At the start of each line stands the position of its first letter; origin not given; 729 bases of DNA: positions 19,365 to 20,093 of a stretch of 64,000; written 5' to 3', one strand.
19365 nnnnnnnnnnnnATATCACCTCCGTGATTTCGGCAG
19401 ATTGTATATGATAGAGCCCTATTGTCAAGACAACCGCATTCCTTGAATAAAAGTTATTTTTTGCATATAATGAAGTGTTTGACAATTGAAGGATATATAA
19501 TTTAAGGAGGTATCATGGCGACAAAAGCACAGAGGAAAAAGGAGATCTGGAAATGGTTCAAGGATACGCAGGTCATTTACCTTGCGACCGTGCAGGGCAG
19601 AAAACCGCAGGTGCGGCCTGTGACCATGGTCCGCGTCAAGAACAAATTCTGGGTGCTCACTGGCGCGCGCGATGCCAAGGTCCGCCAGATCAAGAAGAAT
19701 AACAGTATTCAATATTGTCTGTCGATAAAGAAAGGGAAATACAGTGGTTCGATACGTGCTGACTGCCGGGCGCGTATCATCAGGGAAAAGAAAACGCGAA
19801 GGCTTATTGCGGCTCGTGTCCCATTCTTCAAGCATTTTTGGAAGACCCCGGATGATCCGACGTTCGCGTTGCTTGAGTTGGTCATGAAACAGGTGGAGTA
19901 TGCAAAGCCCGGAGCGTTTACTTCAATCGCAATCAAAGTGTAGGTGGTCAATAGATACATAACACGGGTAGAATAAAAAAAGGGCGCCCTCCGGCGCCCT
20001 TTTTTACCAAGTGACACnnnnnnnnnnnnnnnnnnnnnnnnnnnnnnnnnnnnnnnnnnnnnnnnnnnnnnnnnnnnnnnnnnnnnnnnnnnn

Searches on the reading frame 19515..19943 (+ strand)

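Call 28: search_protein_families(library=pfam, proteins=[window:19515-19943:+], max_evalue=0.001)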
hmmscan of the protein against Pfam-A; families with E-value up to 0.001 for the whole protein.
window:19515-19943:+ (142 aa): 3 families
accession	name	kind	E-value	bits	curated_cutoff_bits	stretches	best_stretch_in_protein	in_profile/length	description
PF01243.27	PNPOx_N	-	9.4e-09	36.1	28.1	1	9-129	3-118/120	Pyridoxamine 5'-phosphate oxidase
PF16242.11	Pyrid_ox_like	-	4.2e-07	30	28.8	1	8-130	3-125/149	Pyridoxamine 5'-phosphate oxidase like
PF12900.13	Pyridox_ox_2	-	0.00087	19.7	27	1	8-63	2-55/140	Pyridoxamine 5'-phosphate oxidase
